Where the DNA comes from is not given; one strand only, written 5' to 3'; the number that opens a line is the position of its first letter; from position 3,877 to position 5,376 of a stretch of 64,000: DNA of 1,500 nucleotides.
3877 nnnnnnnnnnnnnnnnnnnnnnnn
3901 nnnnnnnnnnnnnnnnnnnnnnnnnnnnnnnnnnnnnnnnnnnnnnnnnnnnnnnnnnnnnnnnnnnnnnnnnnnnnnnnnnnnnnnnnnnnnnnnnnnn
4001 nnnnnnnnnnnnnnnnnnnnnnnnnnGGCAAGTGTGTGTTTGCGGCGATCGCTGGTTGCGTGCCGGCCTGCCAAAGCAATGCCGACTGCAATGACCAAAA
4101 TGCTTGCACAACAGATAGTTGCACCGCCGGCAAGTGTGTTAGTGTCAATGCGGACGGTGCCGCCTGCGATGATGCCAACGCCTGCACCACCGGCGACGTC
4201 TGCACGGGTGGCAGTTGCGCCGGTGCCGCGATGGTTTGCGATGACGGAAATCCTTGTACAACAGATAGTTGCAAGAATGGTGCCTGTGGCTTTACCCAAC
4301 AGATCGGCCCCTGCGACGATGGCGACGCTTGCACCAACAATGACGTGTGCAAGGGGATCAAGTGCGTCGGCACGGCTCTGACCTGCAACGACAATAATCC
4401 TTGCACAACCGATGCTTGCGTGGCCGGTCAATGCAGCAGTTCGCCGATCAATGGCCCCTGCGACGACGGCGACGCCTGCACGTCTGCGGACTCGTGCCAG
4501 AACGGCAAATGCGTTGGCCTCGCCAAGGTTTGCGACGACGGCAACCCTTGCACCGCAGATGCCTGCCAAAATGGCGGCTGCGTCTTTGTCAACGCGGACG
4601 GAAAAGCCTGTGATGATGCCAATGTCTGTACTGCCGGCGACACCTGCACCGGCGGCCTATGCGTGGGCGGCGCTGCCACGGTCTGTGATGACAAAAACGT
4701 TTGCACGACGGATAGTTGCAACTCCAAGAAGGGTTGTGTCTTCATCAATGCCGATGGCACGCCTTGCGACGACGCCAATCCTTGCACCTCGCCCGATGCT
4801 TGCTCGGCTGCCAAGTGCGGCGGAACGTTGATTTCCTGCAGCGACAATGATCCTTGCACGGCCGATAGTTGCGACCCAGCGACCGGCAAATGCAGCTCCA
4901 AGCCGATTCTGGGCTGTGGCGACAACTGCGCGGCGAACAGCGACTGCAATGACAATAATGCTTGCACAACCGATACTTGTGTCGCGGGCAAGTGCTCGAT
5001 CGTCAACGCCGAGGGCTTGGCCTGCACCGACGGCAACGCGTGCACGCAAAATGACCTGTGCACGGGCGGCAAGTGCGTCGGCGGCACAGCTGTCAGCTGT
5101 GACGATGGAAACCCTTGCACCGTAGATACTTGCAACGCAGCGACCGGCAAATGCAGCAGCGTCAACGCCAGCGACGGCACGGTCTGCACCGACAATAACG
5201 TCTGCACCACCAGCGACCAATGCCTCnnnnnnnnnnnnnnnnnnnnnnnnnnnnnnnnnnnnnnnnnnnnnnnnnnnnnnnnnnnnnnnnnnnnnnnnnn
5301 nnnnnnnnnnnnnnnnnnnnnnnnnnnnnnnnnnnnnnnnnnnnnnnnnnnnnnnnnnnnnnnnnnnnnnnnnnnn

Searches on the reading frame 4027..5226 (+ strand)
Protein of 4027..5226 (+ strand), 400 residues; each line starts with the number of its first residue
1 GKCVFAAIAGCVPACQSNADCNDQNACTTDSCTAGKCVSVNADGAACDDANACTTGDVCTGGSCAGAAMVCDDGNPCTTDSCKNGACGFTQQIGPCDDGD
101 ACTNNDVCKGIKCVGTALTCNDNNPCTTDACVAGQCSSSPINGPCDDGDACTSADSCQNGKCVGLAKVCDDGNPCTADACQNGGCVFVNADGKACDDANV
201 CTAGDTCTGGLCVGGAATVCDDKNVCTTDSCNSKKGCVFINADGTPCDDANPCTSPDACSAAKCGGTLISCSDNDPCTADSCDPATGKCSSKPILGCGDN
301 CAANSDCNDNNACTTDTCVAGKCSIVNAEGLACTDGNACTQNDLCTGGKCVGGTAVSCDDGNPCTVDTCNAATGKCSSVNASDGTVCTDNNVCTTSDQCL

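Call 46: find_homologous_proteins(query=window:4027-5226:+, max_evalue=1e-20)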
Query window:4027-5226:+ (400 aa): 2183 proteins with E <= 1e-20 among 8000 candidates; the best 120 are listed.
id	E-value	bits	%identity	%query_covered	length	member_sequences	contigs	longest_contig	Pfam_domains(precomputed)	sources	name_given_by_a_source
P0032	4.4e-151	522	48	95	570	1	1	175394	PF00526.24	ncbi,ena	-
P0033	1.1e-123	431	45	100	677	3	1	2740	PF00526.24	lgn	-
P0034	4.6e-117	410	43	97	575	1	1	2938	PF00526.24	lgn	-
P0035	5.2e-104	367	45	95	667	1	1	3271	PF00526.24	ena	-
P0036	1.9e-103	365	42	90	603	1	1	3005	PF00526.24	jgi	-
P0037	3.4e-101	357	41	94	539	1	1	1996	-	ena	-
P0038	4.9e-100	353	42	95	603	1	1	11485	PF00526.24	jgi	jgi:hypothetical protein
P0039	6.7e-100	353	45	97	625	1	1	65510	PF00526.24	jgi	jgi:hypothetical protein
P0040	1.9e-96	342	45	76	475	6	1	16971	PF00526.24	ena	-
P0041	1.3e-95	339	42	95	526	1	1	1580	PF00526.24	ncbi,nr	ncbi:MAG: hypothetical protein FJ109_22060, partial [Deltaproteobacteria bacterium]|nr:hypothetical 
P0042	8.7e-94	333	41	95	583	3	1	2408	PF00526.24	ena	-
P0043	1.7e-92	329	44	99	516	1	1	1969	PF00526.24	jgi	jgi:hypothetical protein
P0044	1.8e-92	328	43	97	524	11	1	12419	PF00526.24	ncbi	-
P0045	7.0e-92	327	42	95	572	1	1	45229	PF00526.24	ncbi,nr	ncbi:hypothetical protein HY839_04760 [Candidatus Azambacteria bacterium]|nr:hypothetical protein [C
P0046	1.1e-91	326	45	94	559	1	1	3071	PF00526.24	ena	-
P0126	1.3e-62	230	44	75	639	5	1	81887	PF00526.24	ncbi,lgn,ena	-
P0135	2.8e-61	226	42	78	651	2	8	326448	PF00526.24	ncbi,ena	-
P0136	3.0e-61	226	46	83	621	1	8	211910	PF00526.24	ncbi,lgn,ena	-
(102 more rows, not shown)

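Call 47: find_encoding_contigs(protein=P0136, flank=10000, max_places=3)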
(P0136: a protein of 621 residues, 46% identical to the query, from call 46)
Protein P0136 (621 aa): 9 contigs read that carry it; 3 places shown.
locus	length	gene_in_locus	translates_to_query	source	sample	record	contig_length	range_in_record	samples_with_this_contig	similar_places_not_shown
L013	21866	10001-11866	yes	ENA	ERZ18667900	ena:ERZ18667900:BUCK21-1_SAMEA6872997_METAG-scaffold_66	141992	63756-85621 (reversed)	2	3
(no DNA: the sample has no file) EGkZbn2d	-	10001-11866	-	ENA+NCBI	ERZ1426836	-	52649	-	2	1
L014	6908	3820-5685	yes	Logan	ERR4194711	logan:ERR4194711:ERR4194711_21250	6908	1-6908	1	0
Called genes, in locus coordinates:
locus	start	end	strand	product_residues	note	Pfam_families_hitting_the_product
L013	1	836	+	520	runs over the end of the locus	PF00890:FAD_binding_2 (weak), PF12831:FAD_oxidored (weak), PF13450:NAD_binding_8, PF01593:Amino_oxidase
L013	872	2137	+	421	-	PF05201:GlutR_N, PF02826:2-Hacid_dh_C (weak), PF01488:Shikimate_DH (weak)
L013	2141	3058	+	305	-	PF01545:Cation_efflux, PF16916:ZT_dimer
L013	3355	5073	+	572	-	PF00378:ECH_1, PF16113:ECH_2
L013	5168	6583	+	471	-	PF05138:PaaA_PaaC (weak)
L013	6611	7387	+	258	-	PF00378:ECH_1, PF16113:ECH_2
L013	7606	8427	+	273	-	PF07638:Sigma70_ECF (weak), PF04542:Sigma70_r2, PF08281:Sigma70_r4_2, PF04545:Sigma70_r4, PF13490:zf-HC2 (weak)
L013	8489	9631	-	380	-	PF00817:IMS, PF11798:IMS_HHH (weak), PF11799:IMS_C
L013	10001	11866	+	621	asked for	PF00526:Dicty_CTDC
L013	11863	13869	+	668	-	PF02922:CBM_48, PF00128:Alpha-amylase (weak), PF02806:Alpha-amylase_C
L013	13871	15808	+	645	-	PF02922:CBM_48 (weak), PF02638:GHL10 (weak), PF00128:Alpha-amylase (faint)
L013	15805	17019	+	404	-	-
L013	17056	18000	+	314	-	PF01297:ZnuA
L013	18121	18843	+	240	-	PF00005:ABC_tran, PF13304:AAA_21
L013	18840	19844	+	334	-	PF01032:FecCD (weak), PF00950:ABC-3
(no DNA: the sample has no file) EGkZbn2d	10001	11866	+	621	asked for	PF00526:Dicty_CTDC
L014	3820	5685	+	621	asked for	PF00526:Dicty_CTDC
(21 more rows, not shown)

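Call 48: find_encoding_contigs(protein=P0135, flank=10000, max_places=3)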
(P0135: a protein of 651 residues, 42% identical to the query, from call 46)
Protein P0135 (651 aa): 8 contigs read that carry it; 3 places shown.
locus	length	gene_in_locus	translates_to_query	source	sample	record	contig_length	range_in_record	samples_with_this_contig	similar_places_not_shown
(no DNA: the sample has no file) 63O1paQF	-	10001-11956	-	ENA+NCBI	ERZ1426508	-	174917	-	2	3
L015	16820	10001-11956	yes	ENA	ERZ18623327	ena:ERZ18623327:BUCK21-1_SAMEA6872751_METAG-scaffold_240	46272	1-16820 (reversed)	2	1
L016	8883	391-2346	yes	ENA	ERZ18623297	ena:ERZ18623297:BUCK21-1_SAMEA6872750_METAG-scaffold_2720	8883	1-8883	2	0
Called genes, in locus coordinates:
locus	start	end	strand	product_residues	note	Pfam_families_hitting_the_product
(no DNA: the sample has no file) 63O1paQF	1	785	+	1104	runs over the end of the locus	PF00526:Dicty_CTDC (weak), PF12733:Cadherin-like (weak), PF14312:FG-GAP_2 (weak)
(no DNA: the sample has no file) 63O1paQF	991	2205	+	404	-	PF00890:FAD_binding_2, PF01266:DAO (weak), PF03486:HI0933_like, PF07992:Pyr_redox_2 (weak), PF13738:Pyr_redox_3, PF22780:HI0933_like_1st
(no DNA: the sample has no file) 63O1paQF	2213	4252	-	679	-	PF00724:Oxidored_FMN, PF13738:Pyr_redox_3 (faint), PF00070:Pyr_redox (faint), PF00890:FAD_binding_2 (weak), PF01266:DAO (weak), PF07992:Pyr_redox_2, PF12831:FAD_oxidored, PF13450:NAD_binding_8, +1 more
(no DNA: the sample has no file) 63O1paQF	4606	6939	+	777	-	PF05227:CHASE3, PF00989:PAS, PF08448:PAS_4, PF13426:PAS_9, PF00512:HisKA, PF02518:HATPase_c, PF00072:Response_reg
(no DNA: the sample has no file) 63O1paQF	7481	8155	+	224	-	-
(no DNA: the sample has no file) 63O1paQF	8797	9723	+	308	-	PF08327:AHSA1, PF10604:Polyketide_cyc2, PF08327:AHSA1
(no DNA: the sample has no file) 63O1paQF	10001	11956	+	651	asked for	PF00526:Dicty_CTDC (weak)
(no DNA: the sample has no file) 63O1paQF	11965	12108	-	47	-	-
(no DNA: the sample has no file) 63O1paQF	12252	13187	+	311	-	-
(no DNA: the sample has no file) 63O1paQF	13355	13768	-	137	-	-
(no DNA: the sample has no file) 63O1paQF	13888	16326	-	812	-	PF00069:Pkinase, PF03109:ABC1 (faint), PF07714:PK_Tyr_Ser-Thr, PF07719:TPR_2 (faint), PF00515:TPR_1 (faint)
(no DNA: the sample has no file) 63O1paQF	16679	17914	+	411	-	PF09394:Inhibitor_I42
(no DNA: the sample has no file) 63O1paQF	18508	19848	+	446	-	PF07642:BBP2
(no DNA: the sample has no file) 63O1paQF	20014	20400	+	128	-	PF12674:Zn_ribbon_2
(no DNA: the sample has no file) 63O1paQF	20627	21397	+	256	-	-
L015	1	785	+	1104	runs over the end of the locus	PF00526:Dicty_CTDC (weak), PF12733:Cadherin-like (weak), PF14312:FG-GAP_2 (weak)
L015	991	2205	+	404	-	PF00890:FAD_binding_2, PF01266:DAO (weak), PF03486:HI0933_like, PF07992:Pyr_redox_2 (weak), PF13738:Pyr_redox_3, PF22780:HI0933_like_1st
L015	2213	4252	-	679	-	PF00724:Oxidored_FMN, PF13738:Pyr_redox_3 (faint), PF00070:Pyr_redox (faint), PF00890:FAD_binding_2 (weak), PF01266:DAO (weak), PF07992:Pyr_redox_2, PF12831:FAD_oxidored, PF13450:NAD_binding_8, +1 more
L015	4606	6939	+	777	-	PF05227:CHASE3, PF00989:PAS, PF08448:PAS_4, PF13426:PAS_9, PF00512:HisKA, PF02518:HATPase_c, PF00072:Response_reg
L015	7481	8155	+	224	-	-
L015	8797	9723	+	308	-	PF08327:AHSA1, PF10604:Polyketide_cyc2, PF08327:AHSA1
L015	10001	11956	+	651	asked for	PF00526:Dicty_CTDC (weak)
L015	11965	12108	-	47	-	-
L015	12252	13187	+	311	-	-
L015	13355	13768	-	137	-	-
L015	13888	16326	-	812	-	PF00069:Pkinase, PF03109:ABC1 (faint), PF07714:PK_Tyr_Ser-Thr, PF07719:TPR_2 (faint), PF00515:TPR_1 (faint)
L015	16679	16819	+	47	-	?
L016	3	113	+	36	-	?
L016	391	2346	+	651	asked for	PF00526:Dicty_CTDC (weak)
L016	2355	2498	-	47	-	-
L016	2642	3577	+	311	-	-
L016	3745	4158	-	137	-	-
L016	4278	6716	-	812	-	PF00069:Pkinase, PF03109:ABC1 (faint), PF07714:PK_Tyr_Ser-Thr, PF07719:TPR_2 (faint), PF00515:TPR_1 (faint)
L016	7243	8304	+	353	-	PF09394:Inhibitor_I42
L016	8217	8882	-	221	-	?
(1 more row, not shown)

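Call 50: find_encoding_contigs(protein=P0032, flank=10000, max_places=2)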
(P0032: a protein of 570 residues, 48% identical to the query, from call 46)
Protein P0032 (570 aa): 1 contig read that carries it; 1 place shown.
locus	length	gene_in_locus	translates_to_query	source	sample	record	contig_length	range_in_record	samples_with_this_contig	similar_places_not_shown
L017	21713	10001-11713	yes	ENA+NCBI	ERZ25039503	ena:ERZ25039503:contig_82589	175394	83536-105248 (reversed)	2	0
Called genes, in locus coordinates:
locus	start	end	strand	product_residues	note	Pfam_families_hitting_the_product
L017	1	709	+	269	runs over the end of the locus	PF01073:3Beta_HSD, PF01370:Epimerase, PF02719:Polysacc_synt_2 (faint), PF04321:RmlD_sub_bind, PF07993:NAD_binding_4 (faint), PF16363:GDP_Man_Dehyd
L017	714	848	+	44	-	-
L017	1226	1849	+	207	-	-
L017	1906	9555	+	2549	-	PF04151:PPC, PF02412:TSP_3 (weak), PF03781:FGE-sulfatase, PF02412:TSP_3 (weak), PF00526:Dicty_CTDC (weak)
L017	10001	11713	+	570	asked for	PF00526:Dicty_CTDC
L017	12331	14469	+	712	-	PF00526:Dicty_CTDC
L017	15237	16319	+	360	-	PF00526:Dicty_CTDC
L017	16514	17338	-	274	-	-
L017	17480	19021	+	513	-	PF00479:G6PD_N, PF02781:G6PD_C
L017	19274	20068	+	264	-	PF10128:OpcA_G6PD_assem, PF20171:OpcA_G6PD_C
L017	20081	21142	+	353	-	PF02685:Glucokinase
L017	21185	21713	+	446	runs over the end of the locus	PF00884:Sulfatase, PF01663:Phosphodiest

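Call 51: find_encoding_contigs(protein=P0126, flank=10000, max_places=2)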
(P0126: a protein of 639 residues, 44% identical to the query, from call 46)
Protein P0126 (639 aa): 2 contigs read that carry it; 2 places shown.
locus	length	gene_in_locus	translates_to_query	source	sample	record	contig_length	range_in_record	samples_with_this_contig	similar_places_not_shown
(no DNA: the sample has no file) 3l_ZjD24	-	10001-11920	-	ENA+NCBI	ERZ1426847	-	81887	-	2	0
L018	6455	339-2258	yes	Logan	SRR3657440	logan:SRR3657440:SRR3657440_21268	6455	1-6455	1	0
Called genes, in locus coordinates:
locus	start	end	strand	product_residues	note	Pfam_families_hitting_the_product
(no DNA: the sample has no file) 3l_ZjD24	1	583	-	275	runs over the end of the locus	PF02517:Rce1-like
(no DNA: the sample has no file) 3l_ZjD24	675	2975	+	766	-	PF00580:UvrD-helicase, PF13245:AAA_19, PF13604:AAA_30 (faint), PF01443:Viral_helicase1 (faint), PF13361:UvrD_C, PF13538:UvrD_C_2 (weak), PF21196:PcrA_UvrD_tudor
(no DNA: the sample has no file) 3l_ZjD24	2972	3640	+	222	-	PF02597:ThiS, PF02391:MoaE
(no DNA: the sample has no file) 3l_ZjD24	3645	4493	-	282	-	PF00590:TP_methylase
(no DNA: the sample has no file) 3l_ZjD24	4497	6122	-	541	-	PF06418:CTP_synth_N, PF00117:GATase, PF07722:Peptidase_C26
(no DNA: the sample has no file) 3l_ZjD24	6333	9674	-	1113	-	PF11617:Cu-binding_MopE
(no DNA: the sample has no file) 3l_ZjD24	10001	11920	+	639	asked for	PF00526:Dicty_CTDC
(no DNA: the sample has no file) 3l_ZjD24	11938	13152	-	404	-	-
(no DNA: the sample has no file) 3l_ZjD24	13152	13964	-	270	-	PF14805:THDPS_N_2, PF00132:Hexapep, PF14602:Hexapep_2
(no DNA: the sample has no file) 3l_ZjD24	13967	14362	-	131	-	-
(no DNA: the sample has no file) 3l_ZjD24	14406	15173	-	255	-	PF00121:TIM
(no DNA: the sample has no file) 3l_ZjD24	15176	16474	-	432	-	PF00162:PGK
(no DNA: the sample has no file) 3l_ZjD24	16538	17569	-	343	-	PF00044:Gp_dh_N, PF02800:Gp_dh_C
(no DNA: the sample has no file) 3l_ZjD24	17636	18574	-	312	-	-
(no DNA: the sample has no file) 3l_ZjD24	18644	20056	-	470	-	-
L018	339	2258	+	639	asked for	PF00526:Dicty_CTDC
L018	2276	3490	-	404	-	-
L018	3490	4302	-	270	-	PF14805:THDPS_N_2, PF00132:Hexapep, PF14602:Hexapep_2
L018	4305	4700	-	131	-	-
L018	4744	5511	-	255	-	PF00121:TIM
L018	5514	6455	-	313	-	?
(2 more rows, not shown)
